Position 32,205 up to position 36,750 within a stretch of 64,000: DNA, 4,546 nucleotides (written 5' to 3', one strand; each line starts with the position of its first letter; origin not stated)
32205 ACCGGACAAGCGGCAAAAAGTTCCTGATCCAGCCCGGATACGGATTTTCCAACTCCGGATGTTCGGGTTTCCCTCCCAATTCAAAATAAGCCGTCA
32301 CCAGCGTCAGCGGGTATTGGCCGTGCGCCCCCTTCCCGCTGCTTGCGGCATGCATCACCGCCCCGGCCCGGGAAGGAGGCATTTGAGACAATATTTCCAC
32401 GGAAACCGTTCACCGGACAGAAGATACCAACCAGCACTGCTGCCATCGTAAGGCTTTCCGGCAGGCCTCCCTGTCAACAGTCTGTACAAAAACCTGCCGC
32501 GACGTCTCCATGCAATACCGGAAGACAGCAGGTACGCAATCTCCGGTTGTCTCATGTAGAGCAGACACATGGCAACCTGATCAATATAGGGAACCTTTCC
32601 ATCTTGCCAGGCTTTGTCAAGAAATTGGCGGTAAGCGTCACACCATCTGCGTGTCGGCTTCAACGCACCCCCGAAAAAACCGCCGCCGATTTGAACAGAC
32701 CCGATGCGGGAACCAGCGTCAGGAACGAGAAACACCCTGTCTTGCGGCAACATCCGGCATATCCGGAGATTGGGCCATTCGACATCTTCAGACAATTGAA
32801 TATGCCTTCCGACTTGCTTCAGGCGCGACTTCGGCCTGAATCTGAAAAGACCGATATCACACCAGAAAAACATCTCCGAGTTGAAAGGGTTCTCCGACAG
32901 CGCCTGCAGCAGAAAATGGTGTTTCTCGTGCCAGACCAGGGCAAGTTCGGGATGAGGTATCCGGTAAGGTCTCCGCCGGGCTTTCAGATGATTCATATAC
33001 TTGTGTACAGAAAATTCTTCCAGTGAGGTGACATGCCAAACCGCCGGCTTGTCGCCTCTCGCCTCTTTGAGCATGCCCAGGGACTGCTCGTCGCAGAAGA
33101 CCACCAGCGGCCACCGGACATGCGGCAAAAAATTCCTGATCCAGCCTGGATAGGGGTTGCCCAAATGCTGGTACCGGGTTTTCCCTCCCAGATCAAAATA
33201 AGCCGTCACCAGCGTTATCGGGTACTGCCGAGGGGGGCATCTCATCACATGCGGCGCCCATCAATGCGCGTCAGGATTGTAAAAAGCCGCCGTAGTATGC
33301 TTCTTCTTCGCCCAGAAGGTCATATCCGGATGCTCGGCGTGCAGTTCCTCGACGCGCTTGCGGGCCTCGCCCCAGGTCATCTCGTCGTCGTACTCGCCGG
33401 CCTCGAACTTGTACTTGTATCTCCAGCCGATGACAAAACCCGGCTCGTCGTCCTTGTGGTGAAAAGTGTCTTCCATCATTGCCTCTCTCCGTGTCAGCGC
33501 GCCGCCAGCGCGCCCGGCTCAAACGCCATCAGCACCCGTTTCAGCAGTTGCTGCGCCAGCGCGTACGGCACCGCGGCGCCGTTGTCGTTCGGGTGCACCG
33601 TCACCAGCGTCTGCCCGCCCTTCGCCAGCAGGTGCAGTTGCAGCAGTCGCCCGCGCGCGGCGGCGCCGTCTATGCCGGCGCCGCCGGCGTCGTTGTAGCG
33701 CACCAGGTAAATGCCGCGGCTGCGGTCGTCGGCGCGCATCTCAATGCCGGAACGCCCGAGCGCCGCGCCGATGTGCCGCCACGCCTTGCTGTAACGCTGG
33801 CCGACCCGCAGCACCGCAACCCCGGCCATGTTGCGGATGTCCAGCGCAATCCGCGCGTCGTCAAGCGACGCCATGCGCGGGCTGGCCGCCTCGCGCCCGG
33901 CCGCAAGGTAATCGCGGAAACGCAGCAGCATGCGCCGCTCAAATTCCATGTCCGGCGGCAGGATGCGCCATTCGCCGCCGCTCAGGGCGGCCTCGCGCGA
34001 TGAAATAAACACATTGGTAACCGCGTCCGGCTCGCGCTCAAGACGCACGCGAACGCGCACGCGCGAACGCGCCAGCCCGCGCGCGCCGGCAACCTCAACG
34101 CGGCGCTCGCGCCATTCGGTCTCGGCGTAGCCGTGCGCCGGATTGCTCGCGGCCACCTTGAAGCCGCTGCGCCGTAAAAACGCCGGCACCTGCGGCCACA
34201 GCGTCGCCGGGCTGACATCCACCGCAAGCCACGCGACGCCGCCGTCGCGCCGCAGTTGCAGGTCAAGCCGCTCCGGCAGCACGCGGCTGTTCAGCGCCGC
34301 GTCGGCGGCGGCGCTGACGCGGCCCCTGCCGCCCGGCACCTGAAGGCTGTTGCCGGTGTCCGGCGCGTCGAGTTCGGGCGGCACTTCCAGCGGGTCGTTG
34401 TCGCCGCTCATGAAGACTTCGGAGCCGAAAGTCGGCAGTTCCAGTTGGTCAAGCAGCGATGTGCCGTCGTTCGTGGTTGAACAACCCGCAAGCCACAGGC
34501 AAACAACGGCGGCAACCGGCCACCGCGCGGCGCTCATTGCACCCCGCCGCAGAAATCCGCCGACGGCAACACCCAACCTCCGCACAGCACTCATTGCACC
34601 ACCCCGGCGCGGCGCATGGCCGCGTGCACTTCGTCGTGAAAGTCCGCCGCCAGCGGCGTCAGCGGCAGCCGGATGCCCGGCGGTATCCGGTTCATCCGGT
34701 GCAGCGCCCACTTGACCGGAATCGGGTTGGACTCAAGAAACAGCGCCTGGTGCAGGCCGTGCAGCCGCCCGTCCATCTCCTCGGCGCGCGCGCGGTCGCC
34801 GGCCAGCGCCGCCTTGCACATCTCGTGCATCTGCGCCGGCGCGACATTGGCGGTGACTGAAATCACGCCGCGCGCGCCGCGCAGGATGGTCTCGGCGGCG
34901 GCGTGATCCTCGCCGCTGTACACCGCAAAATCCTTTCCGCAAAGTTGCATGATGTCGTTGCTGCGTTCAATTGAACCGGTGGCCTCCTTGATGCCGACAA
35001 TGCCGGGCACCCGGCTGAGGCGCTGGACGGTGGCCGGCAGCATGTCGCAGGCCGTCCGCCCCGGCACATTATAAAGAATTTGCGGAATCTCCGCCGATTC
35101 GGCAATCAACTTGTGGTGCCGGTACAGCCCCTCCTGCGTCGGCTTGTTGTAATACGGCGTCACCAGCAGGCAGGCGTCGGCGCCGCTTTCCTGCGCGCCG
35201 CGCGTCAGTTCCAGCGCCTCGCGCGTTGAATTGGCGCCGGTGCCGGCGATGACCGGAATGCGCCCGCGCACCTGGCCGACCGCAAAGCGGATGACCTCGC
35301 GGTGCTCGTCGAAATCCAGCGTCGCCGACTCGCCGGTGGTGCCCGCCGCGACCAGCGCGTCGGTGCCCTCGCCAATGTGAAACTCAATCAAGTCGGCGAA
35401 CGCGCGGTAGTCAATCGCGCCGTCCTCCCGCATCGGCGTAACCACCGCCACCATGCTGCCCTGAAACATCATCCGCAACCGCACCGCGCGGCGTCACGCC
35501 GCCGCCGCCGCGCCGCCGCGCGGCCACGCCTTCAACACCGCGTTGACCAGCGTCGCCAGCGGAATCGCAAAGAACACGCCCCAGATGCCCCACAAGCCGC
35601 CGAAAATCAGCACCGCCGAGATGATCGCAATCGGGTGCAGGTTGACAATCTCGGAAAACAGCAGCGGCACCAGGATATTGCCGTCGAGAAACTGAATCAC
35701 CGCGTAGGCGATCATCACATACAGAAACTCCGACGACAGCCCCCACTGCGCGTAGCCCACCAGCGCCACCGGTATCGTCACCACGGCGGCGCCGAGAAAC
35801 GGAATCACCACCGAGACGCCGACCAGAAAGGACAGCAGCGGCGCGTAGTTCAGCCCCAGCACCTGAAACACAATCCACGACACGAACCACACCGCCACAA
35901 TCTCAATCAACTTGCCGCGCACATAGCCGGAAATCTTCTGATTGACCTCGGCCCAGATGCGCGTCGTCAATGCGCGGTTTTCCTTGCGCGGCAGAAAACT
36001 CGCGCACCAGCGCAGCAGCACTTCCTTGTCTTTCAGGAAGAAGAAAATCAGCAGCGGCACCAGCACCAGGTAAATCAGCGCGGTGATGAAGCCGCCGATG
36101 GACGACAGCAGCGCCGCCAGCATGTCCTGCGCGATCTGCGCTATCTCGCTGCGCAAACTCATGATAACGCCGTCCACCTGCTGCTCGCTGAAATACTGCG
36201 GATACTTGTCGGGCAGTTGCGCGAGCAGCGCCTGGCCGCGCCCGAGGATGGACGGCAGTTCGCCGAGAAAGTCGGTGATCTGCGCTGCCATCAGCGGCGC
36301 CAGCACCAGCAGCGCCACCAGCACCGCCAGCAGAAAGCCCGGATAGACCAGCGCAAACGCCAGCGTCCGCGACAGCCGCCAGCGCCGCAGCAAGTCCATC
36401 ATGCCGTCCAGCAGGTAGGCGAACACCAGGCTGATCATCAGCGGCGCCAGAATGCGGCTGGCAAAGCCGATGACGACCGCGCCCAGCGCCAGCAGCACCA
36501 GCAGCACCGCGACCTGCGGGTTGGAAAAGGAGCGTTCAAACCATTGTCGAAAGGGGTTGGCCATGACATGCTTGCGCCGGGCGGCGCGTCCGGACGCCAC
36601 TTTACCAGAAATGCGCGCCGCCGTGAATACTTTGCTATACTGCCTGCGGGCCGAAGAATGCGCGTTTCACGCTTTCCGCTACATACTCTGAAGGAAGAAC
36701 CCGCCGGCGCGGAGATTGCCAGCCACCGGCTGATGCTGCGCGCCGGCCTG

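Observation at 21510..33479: leu operon split by a 12-gene insertion: nine tandem HtrL/YibB-like paralogs plus a small leader protein, all co-directional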

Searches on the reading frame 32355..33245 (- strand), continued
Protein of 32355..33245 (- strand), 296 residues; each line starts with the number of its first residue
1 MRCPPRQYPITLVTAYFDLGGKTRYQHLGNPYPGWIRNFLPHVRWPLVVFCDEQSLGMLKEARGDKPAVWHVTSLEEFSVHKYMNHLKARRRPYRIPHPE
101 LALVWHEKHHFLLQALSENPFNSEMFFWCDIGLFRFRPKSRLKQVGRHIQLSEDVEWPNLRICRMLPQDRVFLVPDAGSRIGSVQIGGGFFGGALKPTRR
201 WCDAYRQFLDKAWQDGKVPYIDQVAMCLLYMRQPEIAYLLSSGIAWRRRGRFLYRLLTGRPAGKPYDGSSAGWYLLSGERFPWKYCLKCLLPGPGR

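Call 100: search_protein_families(library=pfam, proteins=[P0188, P0202, P0204, P0206, P0216, P0247, P0277, P0295, P0260], max_evalue=0.0001)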
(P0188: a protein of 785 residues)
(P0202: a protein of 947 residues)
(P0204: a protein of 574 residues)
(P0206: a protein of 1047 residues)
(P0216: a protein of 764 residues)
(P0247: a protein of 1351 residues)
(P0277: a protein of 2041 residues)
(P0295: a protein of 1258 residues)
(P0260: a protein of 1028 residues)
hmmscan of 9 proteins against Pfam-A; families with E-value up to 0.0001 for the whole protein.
P0188 (785 aa): 3 families
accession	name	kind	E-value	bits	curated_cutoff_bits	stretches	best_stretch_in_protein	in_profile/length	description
PF05050.19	Methyltransf_21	-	8.2e-09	36.2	22.7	0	121-164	98-143/173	Methyltransferase FkbM domain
PF01755.23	Glyco_transf_25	-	1.8e-08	34.9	24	1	618-655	64-101/199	Glycosyltransferase family 25 (LPS biosynthesis protein)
PF09612.15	HtrL_YibB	-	4.2e-08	33.6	24.1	1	297-435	2-160/267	Bacterial protein of unknown function (HtrL_YibB)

P0202 (947 aa): 1 family
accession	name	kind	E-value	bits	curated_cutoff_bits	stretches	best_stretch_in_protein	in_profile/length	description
PF09612.15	HtrL_YibB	-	1.3e-23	84.4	24.1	2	691-826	3-156/267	Bacterial protein of unknown function (HtrL_YibB)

P0204 (574 aa): 1 family
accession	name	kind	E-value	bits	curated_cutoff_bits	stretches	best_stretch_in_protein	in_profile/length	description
PF09612.15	HtrL_YibB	-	2.1e-11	44.4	24.1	1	322-567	1-259/267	Bacterial protein of unknown function (HtrL_YibB)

P0206 (1047 aa): 1 family
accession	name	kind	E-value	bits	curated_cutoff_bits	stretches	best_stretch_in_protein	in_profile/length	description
PF09612.15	HtrL_YibB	-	2.5e-41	142.5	24.1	3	683-936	2-261/267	Bacterial protein of unknown function (HtrL_YibB)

P0216 (764 aa): 3 families
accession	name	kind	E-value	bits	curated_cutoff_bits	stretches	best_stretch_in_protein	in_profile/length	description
PF01531.22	Glyco_transf_11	-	7.5e-21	75.1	23.9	1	245-477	37-281/298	Glycosyl transferase family 11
PF01755.23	Glyco_transf_25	-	4.6e-20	72.8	24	1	7-197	3-198/199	Glycosyltransferase family 25 (LPS biosynthesis protein)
PF09612.15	HtrL_YibB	-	6.1e-14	52.7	24.1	1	508-760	2-260/267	Bacterial protein of unknown function (HtrL_YibB)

P0247 (1351 aa): 4 families
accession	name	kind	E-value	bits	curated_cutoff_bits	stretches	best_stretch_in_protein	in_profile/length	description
PF09612.15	HtrL_YibB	-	2.9e-18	66.9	24.1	2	1099-1337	3-252/267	Bacterial protein of unknown function (HtrL_YibB)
PF01531.22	Glyco_transf_11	-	5.2e-13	49.3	23.9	1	449-552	165-277/298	Glycosyl transferase family 11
PF01501.26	Glyco_transf_8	-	1.4e-08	35.1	24.3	1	928-1071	84-249/253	Glycosyl transferase family 8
PF01762.27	Galactosyl_T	-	7.5e-08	32.8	23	1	141-291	41-191/195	Galactosyltransferase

P0277 (2041 aa): 6 families
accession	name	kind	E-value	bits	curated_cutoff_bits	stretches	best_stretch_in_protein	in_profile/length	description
PF01762.27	Galactosyl_T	-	1.1e-31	110.6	23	1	529-696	19-193/195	Galactosyltransferase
PF11380.13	Stealth_CR2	-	3.4e-16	59.8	39.4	1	1753-1854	3-104/108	Stealth protein CR2, conserved region 2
PF05637.18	Glyco_transf_34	-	1.3e-11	45.2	23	1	282-369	4-90/238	galactosyl transferase GMA12/MNN10 family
PF09612.15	HtrL_YibB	-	3.5e-11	43.7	24.1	1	1316-1525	3-256/267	Bacterial protein of unknown function (HtrL_YibB)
PF01531.22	Glyco_transf_11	-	4.5e-11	43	23.9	1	817-924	154-269/298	Glycosyl transferase family 11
PF02585.22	PIG-L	-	1e-07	32.9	28.2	1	1134-1248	2-127/129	GlcNAc-PI de-N-acetylase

P0295 (1258 aa): 1 family
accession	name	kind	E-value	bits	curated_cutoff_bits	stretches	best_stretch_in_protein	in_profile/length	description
PF09612.15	HtrL_YibB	-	1.8e-42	146.3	24.1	2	526-777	3-260/267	Bacterial protein of unknown function (HtrL_YibB)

P0260 (1028 aa): 1 family
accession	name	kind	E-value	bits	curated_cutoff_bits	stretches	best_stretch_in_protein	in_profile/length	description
PF09612.15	HtrL_YibB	-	1.3e-05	25.4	24.1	0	610-729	5-150/267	Bacterial protein of unknown function (HtrL_YibB)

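Call 102: find_related_loci(query=A1, collection=metagenome_contigs, flank=10000)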
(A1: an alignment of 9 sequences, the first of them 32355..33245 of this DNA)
Query A1 (296 aa) in metagenome_contigs; peptide patterns used: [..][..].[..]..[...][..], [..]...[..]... (x = any residue, [..] = any of these).
138 stretches matched a pattern, but none encodes a relative of the query by tblastn (E <= 1e-3).

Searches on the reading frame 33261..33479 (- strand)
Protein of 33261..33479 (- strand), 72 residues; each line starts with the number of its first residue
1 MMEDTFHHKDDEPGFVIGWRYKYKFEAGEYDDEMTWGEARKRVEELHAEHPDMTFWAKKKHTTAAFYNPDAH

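Call 8: search_protein_families(library=pfam, proteins=[window:33261-33479:-], max_evalue=0.1)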
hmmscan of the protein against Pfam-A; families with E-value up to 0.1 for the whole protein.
window:33261-33479:- (72 aa): 0 families

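Call 9: search_protein_families(library=ncbifam, proteins=[window:33261-33479:-], max_evalue=0.1)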
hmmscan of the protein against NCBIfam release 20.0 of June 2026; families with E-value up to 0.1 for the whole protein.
window:33261-33479:- (72 aa): 0 families

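Call 45: find_homologous_proteins(query=window:33261-33479:-, max_evalue=0.001)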
Query window:33261-33479:- (72 aa): 7 proteins with E <= 0.001 among 7 candidates.
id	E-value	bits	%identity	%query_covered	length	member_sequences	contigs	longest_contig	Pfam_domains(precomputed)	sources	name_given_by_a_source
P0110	3.9e-43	162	97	100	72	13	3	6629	-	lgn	-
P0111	2.2e-36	141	82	100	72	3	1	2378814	-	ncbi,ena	-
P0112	1.3e-34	135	76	100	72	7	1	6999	-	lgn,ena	-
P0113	7.8e-32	127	77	99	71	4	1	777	-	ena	-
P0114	9.9e-32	126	79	99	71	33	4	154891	-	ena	-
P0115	1.0e-31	126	79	99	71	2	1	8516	-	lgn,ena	-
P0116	6.1e-19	86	100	54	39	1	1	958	-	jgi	-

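Call 46: find_encoding_contigs(protein=P0111, flank=9000, max_places=2)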
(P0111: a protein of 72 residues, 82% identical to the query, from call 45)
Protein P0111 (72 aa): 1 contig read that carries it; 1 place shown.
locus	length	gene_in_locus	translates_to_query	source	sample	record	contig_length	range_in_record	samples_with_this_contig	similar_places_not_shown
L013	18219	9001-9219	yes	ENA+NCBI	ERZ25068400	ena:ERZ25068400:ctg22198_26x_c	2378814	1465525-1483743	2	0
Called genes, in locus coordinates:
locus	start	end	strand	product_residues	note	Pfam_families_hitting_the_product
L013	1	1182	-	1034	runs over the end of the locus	PF18470:Cas9_a (weak), PF13395:HNH_4, PF18541:RuvC_III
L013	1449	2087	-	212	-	PF19489:SLT_4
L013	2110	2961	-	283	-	PF00106:adh_short, PF01370:Epimerase, PF08643:DUF1776 (weak), PF08659:KR (weak), PF13561:adh_short_C2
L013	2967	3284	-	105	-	PF13698:DUF4156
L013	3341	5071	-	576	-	PF00587:tRNA-synt_2b, PF04073:tRNA_edit, PF03129:HGTP_anticodon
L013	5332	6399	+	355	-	PF01594:AI-2E_transport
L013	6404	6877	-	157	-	PF00578:AhpC-TSA, PF08534:Redoxin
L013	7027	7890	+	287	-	PF00701:DHDPS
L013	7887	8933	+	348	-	PF06804:BamC_C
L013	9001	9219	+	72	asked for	-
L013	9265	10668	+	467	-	PF00330:Aconitase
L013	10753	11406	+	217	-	PF00694:Aconitase_C, PF27512:LeuD, PF27434:LeuD_C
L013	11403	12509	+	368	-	PF00180:Iso_dh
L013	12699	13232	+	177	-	PF00005:ABC_tran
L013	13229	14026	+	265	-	PF03649:UPF0014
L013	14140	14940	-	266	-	PF13640:2OG-FeII_Oxy_3, PF13661:2OG-FeII_Oxy_4 (weak)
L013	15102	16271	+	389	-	PF01118:Semialdhyde_dh, PF02774:Semialdhyde_dhC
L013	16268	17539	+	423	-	PF25800:FimV_N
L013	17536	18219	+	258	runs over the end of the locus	PF01416:PseudoU_synth_1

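Call 47: find_encoding_contigs(protein=P0114, flank=9000, max_places=3)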
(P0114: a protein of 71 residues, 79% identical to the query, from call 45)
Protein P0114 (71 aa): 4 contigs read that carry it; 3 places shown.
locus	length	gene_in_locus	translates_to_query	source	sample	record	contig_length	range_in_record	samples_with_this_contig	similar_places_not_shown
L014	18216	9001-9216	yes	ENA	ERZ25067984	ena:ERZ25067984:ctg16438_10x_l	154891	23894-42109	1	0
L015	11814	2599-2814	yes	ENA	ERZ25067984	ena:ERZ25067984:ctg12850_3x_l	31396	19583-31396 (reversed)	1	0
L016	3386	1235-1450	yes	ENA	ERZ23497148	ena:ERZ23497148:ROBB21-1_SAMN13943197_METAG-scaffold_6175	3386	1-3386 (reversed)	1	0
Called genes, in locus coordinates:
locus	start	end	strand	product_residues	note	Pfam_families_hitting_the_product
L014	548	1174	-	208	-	PF19489:SLT_4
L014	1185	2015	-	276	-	PF00106:adh_short, PF13561:adh_short_C2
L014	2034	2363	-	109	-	PF13698:DUF4156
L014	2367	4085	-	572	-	PF00587:tRNA-synt_2b, PF04073:tRNA_edit, PF03129:HGTP_anticodon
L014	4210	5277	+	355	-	PF01594:AI-2E_transport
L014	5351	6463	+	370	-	PF02086:MethyltransfD12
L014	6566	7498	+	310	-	PF00701:DHDPS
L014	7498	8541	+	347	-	PF06804:BamC_C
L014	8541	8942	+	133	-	-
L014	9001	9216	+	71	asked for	-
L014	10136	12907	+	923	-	PF00092:VWA, PF13519:VWA_2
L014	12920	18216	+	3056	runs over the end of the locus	PF07581:Glug (faint), PF02368:Big_2 (faint)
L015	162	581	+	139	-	PF00701:DHDPS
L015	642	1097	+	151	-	PF00701:DHDPS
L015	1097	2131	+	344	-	PF06804:BamC_C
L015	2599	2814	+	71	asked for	-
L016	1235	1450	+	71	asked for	-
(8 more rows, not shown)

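Call 91: search_protein_families(library=padloc, proteins=[window:33261-33479:-], max_evalue=0.01)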
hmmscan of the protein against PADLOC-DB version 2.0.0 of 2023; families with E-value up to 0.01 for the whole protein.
window:33261-33479:- (72 aa): 0 families

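Call 92: search_protein_families(library=phrogs, proteins=[window:33261-33479:-], max_evalue=0.01)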
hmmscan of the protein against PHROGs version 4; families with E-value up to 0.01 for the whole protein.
window:33261-33479:- (72 aa): 1 family
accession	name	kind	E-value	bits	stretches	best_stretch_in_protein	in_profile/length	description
phrog_20038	-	unknown function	0.0069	18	1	20-68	30-78/83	-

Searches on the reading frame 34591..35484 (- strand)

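Call 10: search_protein_families(library=ncbifam, proteins=[window:34591-35484:-], max_evalue=0.00001)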
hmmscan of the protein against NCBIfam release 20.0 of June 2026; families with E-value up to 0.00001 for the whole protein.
window:34591-35484:- (297 aa): 7 families
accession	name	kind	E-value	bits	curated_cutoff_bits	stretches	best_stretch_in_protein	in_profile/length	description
TIGR00674.1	dapA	equivalog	4.1e-108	360.6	206.15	1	10-291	2-284/286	4-hydroxy-tetrahydrodipicolinate synthase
TIGR02313.1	HpaI-NOT-DapA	exception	2.9e-78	262.7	396.7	1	7-296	1-292/294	2,4-dihydroxyhept-2-ene-1,7-dioic acid aldolase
NF002958.0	PRK03620.1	subfamily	5.9e-40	137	278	1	5-235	9-238/307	5-dehydro-4-deoxyglucarate dehydratase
NF003164.0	PRK04147.1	equivalog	1.2e-36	126.5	281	1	7-285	4-282/294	N-acetylneuraminate lyase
TIGR00683.1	nanA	equivalog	9.2e-36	123.6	382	1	8-289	2-284/293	N-acetylneuraminate lyase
TIGR03249.1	KdgD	equivalog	2e-33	115.8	373.95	1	8-192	10-191/299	5-dehydro-4-deoxyglucarate dehydratase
NF040954.1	Arch_KDGaldase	equivalog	3.1e-24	85.8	390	1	12-240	5-227/288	bifunctional 2-dehydro-3-deoxy-phosphogluconate/2-dehydro-3-deoxy-6-phosphogalactonate aldolase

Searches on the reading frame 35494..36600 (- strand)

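Call 10: search_protein_families(library=ncbifam, proteins=[window:35494-36600:-], max_evalue=0.00001)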
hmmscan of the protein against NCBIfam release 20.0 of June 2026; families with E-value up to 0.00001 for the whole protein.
window:35494-36600:- (368 aa): 3 families
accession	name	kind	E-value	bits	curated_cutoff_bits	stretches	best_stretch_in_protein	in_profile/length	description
TIGR02872.1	spore_ytvI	equivalog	1.3e-26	93.9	198.15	1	32-358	4-338/341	sporulation integral membrane protein YtvI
NF045801.1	efflux_ABUW_0982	equivalog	4.2e-26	91.8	675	1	33-357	11-341/392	chloramphenicol efflux transporter CxpE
NF008930.0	PRK12287.1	subfamily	1.7e-13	50.9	318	1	30-362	13-331/344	AI-2E family transporter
